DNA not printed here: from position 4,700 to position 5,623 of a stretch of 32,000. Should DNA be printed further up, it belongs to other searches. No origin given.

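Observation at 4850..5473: CarH/LitR-type cobalamin photoreceptor module without any DNA-binding domain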

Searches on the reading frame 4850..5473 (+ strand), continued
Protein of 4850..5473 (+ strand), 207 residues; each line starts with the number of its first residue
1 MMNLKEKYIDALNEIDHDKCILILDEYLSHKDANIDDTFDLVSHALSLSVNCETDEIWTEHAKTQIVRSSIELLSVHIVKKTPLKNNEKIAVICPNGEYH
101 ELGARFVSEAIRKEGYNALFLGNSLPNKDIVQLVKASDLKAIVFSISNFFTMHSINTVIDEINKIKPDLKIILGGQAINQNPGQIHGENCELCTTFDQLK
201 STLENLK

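Call 25: fold_search(model_id=the predicted structure, library=pdb)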
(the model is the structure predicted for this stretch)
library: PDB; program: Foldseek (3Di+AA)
matches with E <= 10: 1250; with E <= 0.001: 104
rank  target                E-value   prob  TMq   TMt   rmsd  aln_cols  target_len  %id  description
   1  8c36_B                1.9e-10  1.00  0.67  0.70   4.9       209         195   20  Light-adapted 2.0 Angstrom crystal structure of H132A variant of cobalamin binding domain belonging to a light-depende (released 2023-08-16)
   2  8j2x                  4.2e-10  1.00  0.77  0.49   3.4       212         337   19  Saccharothrix syringae photocobilins protein, light state (released 2024-04-10)
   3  8c32_A                4.7e-10  1.00  0.65  0.69   5.1       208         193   18  Dark state 2.2 Angstrom crystal structure of cobalamin binding domain belonging to a light-dependent transcription reg (released 2023-08-16)
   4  9s0h_B                5.0e-10  1.00  0.67  0.70   5.0       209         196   20  Dark-state of CBD of TtCarH mutant - H132A (SSX, DLS) (released 2026-01-28)
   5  9s0h_D                6.3e-10  1.00  0.67  0.70   5.0       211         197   18  Dark-state of CBD of TtCarH mutant - H132A (SSX, DLS) (released 2026-01-28)
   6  8j2w_B                8.0e-10  1.00  0.80  0.52   2.8       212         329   20  Saccharothrix syringae photocobilins protein, dark state (released 2024-04-10)
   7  5c8d_E                8.0e-10  1.00  0.67  0.51   5.0       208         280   18  Crystal structure of full-length Thermus thermophilus CarH bound to adenosylcobalamin (dark state) (released 2015-09-30)
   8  5c8d_A                8.4e-10  1.00  0.66  0.63   5.2       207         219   19  Crystal structure of full-length Thermus thermophilus CarH bound to adenosylcobalamin (dark state) (released 2015-09-30)
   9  8j2w_A                9.5e-10  1.00  0.79  0.51   3.0       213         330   19  Saccharothrix syringae photocobilins protein, dark state (released 2024-04-10)
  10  8c31_D                9.5e-10  1.00  0.66  0.70   5.0       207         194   20  Dark state 1.8 Angstrom crystal structure of cobalamin binding domain belonging to a light-dependent transcription reg (released 2023-08-16)
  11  9s06_D                9.5e-10  1.00  0.67  0.70   5.0       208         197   20  Dark-state of CBD of TtCarH (TR-SFX, SACLA) (released 2026-01-28)
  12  5c8a_C                1.2e-09  1.00  0.66  0.69   5.0       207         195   19  Crystal structure of a truncated form of Thermus thermophilus CarH bound to adenosylcobalamin (dark state) (released 2015-09-30)
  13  8c32_B                1.2e-09  1.00  0.66  0.69   5.1       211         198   19  Dark state 2.2 Angstrom crystal structure of cobalamin binding domain belonging to a light-dependent transcription reg (released 2023-08-16)
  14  8c37_B                1.2e-09  1.00  0.65  0.69   5.2       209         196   19  An intermediate light exposed 2.15 Angstrom crystal structure of H132A variant of cobalamin binding domain belonging t (released 2023-08-16)
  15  5c8d_C                1.3e-09  1.00  0.66  0.62   5.0       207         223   19  Crystal structure of full-length Thermus thermophilus CarH bound to adenosylcobalamin (dark state) (released 2015-09-30)
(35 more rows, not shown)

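Call 31: search_protein_families(library=ncbifam, proteins=[window:4850-5473:+], max_evalue=0.001)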
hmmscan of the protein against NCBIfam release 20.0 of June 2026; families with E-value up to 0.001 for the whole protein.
window:4850-5473:+ (207 aa): 7 families
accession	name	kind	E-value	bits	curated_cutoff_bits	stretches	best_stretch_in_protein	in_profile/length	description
NF052513.1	TransRegCarH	equivalog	6.1e-11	42.1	400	1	59-181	140-254/274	HTH-type transcriptional repressor CarH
TIGR02370.1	pyl_corrinoid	subfamily_domain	3.5e-09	36.3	215.3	1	65-181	62-180/197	methyltransferase cognate corrinoid protein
NF040655.1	MtaC_Meth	equivalog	1.6e-07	30.7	420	1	78-181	107-213/253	methanol--corrinoid protein MtaC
NF047996.1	corrin_MtgC_2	exception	9.6e-07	28.5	370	1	89-181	91-185/212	glycine betaine-specific corrinoid protein MtgC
NF040669.1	MtaC2_Meth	equivalog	4.6e-06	26.1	450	1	89-180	128-220/267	methanol--corrinoid protein MtaC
TIGR04479.1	bcpD_PhpK_rSAM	subfamily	4.7e-06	25.2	600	1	60-186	32-158/504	PhpK family radical SAM P-methyltransferase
NF041607.1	dimeth_corrin_MtbC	equivalog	1e-05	25.1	350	1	73-181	68-178/203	dimethylamine corrinoid protein MtbC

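Call 33: search_protein_families(library=pfam, proteins=[L014:5613-7103:-, L014:7078-7938:-, L014:8091-8645:+, L014:14252-16495:-, L014:4789-5568:+, L014:3736-4638:+, L014:2598-3686:+, L014:19504-20250:+, L008:12571-12867:+, L008:12944-13252:-], max_evalue=0.001)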
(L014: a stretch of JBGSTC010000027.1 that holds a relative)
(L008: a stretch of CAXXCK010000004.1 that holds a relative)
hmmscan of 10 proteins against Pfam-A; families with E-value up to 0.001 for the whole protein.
L014:5613-7103:- (496 aa): 1 family
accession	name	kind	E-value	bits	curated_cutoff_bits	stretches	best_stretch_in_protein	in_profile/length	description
PF13739.11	PdaC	-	0.00026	22.5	29.1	1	75-148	16-85/95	Deacetylase PdaC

L014:7078-7938:- (286 aa): 2 families
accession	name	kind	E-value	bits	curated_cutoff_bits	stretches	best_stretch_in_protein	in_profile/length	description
PF12849.12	PBP_like_2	-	2.6e-25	90.2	27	1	51-271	32-266/267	PBP superfamily domain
PF13531.11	SBP_bac_11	-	7.4e-06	26.3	25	1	71-282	40-226/227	Bacterial extracellular solute-binding protein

L014:8091-8645:+ (184 aa): 1 family
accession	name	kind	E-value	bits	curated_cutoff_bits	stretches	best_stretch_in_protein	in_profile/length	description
PF01184.24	Gpr1_Fun34_YaaH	-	9.2e-41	140.2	25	1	3-176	12-194/207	GPR1/FUN34/yaaH family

L014:14252-16495:- (747 aa): 10 families
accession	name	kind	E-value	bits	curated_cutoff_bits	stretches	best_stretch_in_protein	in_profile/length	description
PF13487.12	HD_5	-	1.6e-40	139.1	27.2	1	572-734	5-170/170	HD domain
PF00990.26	GGDEF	-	4.2e-36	124.6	23.8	1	412-557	2-157/161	Diguanylate cyclase, GGDEF domain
PF01966.28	HD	-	1e-24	87.5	22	1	583-703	3-116/116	HD domain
PF13426.13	PAS_9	-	5.5e-24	84.9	27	2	180-271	9-102/103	PAS domain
PF08447.18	PAS_3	-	1.3e-21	77.1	25.6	2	310-391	4-86/89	PAS fold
PF08448.16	PAS_4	-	8.1e-18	65.1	23.1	1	180-273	14-108/110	PAS fold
PF00989.32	PAS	-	7.5e-16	58.6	22.6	2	287-397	3-113/113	PAS fold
PF13188.13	PAS_8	-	3.3e-07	30.4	21.8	0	285-334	1-51/65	PAS domain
PF17853.6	GGDEF_2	-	4.2e-06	27.4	24.5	1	426-550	9-113/116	GGDEF-like domain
PF08668.18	HDOD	-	5.4e-05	23.2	22.9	1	581-637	95-149/196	HDOD domain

L014:4789-5568:+ (259 aa): 2 families
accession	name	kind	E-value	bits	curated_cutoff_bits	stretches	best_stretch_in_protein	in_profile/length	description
PF12833.13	HTH_18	-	1.3e-18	67.5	33.6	1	182-256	5-79/80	Helix-turn-helix domain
PF00165.29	HTH_AraC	-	1.2e-11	44.8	26.6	1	165-205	1-41/42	Bacterial regulatory helix-turn-helix proteins, AraC family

L014:3736-4638:+ (300 aa): 4 families
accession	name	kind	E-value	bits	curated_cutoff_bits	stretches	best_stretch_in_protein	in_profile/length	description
PF20434.5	BD-FAE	-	1.2e-34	120.2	26.8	1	49-244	1-203/215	BD-FAE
PF07859.19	Abhydrolase_3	-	1e-27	97.7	25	1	64-268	1-203/210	alpha/beta hydrolase fold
PF00135.34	COesterase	-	2.5e-13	50.3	27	1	56-158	98-207/515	Carboxylesterase family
PF00326.27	Peptidase_S9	-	0.00076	19.5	22.6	0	112-269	45-185/213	Prolyl oligopeptidase family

L014:2598-3686:+ (362 aa): 1 family
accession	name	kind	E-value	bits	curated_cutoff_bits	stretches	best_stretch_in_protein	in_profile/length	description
PF02417.20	Chromate_transp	-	2.5e-83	278.5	28.6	2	198-360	3-166/166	Chromate transporter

L014:19504-20250:+ (248 aa): 0 families

L008:12571-12867:+ (98 aa): 0 families

L008:12944-13252:- (102 aa): 1 family
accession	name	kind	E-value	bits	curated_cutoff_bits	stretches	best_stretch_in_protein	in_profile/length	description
PF03992.22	ABM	-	2.2e-16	60.2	23.1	1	10-84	4-77/78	Antibiotic biosynthesis monooxygenase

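Call 34: search_protein_families(library=pfam, proteins=[L017:6992-9688:+, L017:12816-13121:+, L018:8811-9833:-, L018:12710-13711:-, L019:1013-2185:+, L019:4980-6935:+, L020:75-1064:-, L022:8042-9721:+, L022:12545-13357:+, L025:5225-5680:+], max_evalue=0.001)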
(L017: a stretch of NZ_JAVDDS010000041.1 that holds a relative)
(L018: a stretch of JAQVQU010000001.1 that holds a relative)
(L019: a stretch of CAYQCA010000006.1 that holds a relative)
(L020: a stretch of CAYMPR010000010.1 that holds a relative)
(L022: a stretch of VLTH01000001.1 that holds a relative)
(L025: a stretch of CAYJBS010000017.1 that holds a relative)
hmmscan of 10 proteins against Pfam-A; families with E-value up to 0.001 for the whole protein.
L017:6992-9688:+ (898 aa): 1 family
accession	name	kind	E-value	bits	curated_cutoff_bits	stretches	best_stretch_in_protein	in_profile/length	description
PF01368.27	DHH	-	0.00087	20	28.1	0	102-240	1-71/125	DHH family, N-terminal domain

L017:12816-13121:+ (101 aa): 0 families

L018:8811-9833:- (340 aa): 2 families
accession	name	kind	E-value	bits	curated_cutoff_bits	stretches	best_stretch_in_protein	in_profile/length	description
PF13280.12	WYL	-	1.5e-09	38.1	21.8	1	157-228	6-70/70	WYL domain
PF25583.1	WCX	-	0.00088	20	23.9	0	270-334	11-73/76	WCX domain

L018:12710-13711:- (333 aa): 1 family
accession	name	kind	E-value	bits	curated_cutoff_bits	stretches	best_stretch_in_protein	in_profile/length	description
PF14057.11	GGGtGRT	-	1.3e-187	623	27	1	5-330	1-326/327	GGGtGRT protein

L019:1013-2185:+ (390 aa): 6 families
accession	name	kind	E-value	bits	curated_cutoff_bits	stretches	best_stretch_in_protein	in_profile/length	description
PF13365.12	Trypsin_2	-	9.2e-34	117.7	27.6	1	126-259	1-144/144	Trypsin-like peptidase domain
PF00089.32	Trypsin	-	6.7e-17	62.5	20.6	1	125-279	26-214/220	Trypsin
PF13180.12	PDZ_2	-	2.7e-12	47.2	27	1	297-384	1-78/80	PDZ domain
PF17820.7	PDZ_6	-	1.9e-08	34.4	27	1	322-361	2-41/54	PDZ domain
PF00595.29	PDZ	-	1.1e-06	29.4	23.2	1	314-353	23-60/81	PDZ domain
PF10459.15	Peptidase_S46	-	0.00026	20.2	22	0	230-260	621-650/698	Peptidase S46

L019:4980-6935:+ (651 aa): 1 family
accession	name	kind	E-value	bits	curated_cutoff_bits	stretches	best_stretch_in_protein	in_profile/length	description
PF07833.16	Cu_amine_oxidN1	-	5.4e-24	84.7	24.2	1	53-149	11-108/108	Copper amine oxidase N-terminal domain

L020:75-1064:- (329 aa): 2 families
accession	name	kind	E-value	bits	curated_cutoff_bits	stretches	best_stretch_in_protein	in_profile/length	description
PF13280.12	WYL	-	2.8e-11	43.7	21.8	1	141-215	4-70/70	WYL domain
PF08279.18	HTH_11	-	0.00027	21.2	25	1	13-65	4-51/55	HTH domain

L022:8042-9721:+ (559 aa): 1 family
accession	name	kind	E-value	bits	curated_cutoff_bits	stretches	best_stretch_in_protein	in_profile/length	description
PF00404.24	Dockerin_1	-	5.5e-11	42.9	22.9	1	43-100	2-57/57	Dockerin type I domain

L022:12545-13357:+ (270 aa): 1 family
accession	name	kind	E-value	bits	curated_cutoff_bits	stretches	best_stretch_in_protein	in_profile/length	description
PF00248.27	Aldo_ket_red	-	5.8e-61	206.6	24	1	15-255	2-289/291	Aldo/keto reductase family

L025:5225-5680:+ (151 aa): 1 family
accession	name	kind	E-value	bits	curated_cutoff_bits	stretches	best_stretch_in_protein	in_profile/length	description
PF07883.17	Cupin_2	-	9.8e-09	35.2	27.2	1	53-128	2-70/70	Cupin domain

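Call 42: search_solved_structures(query=A1, max_evalue=0.01, show_alignments=5)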
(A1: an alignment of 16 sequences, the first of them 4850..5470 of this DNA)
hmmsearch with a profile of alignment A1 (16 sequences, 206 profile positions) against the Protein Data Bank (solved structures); distinct sequences matched with E-value up to 0.01: 26.
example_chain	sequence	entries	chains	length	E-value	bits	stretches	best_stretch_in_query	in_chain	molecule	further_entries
8j2w_A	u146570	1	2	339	4.6e-11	45.9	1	43-174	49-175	Cobalamin-binding protein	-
8j2x_A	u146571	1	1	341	4.6e-11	45.9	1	43-174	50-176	Cobalamin-binding protein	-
4jgi_A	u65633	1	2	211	7.1e-09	38.7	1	12-186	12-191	Putative uncharacterized protein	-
8jbs_A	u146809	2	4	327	1.1e-08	38.1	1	52-178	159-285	Putative cobalamin binding protein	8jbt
2i2x_B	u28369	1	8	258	1.3e-08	37.9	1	81-179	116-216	Methyltransferase 1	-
8j2y_A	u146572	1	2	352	2.5e-08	36.9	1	84-178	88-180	GGDEF domain-containing protein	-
5c8a_A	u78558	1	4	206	1.3e-06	31.3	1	89-144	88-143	Light-dependent transcriptional regulator CarH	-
8c31_A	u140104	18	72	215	1.4e-06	31.2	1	89-144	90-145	Probable transcriptional regulator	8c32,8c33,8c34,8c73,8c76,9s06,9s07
8c35_A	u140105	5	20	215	1.5e-06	31.1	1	89-144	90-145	Probable transcriptional regulator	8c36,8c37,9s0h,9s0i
7xcn_M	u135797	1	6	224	1.5e-06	31.1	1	66-181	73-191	Trimethylamine methyltransferase corrinoid protein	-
8g3h_A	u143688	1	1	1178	2.2e-06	30.6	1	88-179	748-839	Methionine synthase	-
3whp_A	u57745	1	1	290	2.5e-06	30.4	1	89-144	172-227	Probable transcriptional regulator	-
5c8d_A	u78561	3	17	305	2.7e-06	30.3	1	89-144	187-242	Light-dependent transcriptional regulator CarH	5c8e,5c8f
2yxb_A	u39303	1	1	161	3.2e-06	30.1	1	98-175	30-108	Coenzyme B12-dependent mutase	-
7te2_A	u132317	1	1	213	6.5e-06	29.1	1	72-193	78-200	AerR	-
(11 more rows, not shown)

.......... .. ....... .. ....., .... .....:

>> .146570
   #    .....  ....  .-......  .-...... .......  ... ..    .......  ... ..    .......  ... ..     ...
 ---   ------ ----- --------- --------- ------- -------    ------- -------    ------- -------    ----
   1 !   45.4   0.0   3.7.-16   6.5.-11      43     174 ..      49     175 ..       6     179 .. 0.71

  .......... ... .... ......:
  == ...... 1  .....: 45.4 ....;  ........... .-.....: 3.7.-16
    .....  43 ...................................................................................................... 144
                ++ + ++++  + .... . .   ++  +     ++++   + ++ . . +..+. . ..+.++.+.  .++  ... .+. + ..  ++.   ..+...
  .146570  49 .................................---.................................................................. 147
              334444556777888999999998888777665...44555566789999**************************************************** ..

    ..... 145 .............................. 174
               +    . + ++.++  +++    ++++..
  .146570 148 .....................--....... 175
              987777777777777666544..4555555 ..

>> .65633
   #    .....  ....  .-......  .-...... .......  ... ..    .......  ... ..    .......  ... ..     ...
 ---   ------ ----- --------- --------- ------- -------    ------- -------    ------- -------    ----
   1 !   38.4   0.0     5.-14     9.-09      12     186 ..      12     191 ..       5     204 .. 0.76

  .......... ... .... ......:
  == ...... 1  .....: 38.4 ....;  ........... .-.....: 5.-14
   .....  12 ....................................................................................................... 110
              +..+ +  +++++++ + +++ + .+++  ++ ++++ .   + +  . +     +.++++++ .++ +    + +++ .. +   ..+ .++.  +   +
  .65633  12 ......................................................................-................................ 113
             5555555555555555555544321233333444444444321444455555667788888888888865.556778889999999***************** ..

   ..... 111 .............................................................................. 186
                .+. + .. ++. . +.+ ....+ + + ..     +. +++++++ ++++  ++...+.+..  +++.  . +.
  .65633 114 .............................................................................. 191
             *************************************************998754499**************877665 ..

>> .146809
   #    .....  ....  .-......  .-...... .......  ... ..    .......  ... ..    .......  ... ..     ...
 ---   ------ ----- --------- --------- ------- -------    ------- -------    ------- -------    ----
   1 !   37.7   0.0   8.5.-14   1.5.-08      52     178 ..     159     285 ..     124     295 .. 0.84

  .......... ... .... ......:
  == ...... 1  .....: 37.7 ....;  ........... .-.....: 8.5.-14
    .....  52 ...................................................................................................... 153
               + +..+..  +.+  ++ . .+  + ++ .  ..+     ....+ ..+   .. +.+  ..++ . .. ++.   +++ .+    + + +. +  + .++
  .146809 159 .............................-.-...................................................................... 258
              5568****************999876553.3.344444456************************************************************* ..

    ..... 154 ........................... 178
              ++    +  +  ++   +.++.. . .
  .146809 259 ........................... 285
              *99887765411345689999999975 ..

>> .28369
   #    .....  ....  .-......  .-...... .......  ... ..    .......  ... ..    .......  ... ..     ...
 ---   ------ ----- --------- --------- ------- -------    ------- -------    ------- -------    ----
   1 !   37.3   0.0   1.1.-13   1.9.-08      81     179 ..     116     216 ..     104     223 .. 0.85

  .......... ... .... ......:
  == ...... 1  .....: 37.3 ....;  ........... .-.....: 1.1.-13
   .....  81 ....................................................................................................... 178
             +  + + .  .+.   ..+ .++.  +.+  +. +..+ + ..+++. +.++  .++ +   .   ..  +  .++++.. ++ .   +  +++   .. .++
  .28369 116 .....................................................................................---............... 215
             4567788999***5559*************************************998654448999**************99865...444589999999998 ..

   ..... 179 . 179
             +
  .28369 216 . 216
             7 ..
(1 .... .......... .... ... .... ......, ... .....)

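Call 46: find_related_loci(query=A3, collection=metagenome_contigs, flank=5000)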
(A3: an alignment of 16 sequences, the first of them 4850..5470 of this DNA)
Query A3 (207 aa) in metagenome_contigs; peptide patterns used: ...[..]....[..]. (x = any residue, [..] = any of these).
600 stretches matched a pattern (row limit reached: there are more); 499 encode a relative of the query (tblastn E <= 1e-3); the best 80 are kept; 80 distinct loci.
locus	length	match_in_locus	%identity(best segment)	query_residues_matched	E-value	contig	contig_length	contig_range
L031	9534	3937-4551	42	2-207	4e-52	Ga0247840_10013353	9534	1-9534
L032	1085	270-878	39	1-202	9e-51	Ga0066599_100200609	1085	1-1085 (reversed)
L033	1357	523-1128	39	6-203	6e-48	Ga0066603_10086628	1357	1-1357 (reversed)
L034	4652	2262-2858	39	6-200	1e-45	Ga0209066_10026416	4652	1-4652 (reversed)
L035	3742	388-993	39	6-203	5e-45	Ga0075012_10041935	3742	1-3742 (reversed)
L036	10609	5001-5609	36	7-205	3e-44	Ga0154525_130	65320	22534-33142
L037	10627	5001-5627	33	2-206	4e-37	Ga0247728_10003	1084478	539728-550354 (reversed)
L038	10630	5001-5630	30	1-206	6e-36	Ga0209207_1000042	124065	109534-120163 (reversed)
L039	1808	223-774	34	2-181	4e-34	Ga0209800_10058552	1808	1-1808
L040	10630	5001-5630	30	1-206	6e-33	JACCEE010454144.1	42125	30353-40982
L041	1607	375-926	31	2-181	1e-32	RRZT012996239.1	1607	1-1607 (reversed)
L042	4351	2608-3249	30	1-201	6e-30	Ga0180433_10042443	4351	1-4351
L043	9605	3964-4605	31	1-205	6e-29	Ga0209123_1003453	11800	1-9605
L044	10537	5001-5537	31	8-181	4e-29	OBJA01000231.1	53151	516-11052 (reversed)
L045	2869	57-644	33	1-186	7e-28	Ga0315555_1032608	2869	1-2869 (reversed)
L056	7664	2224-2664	33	40-180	7e-26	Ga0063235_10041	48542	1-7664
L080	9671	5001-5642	26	1-201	5e-25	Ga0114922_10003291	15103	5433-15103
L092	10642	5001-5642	25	1-201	7e-24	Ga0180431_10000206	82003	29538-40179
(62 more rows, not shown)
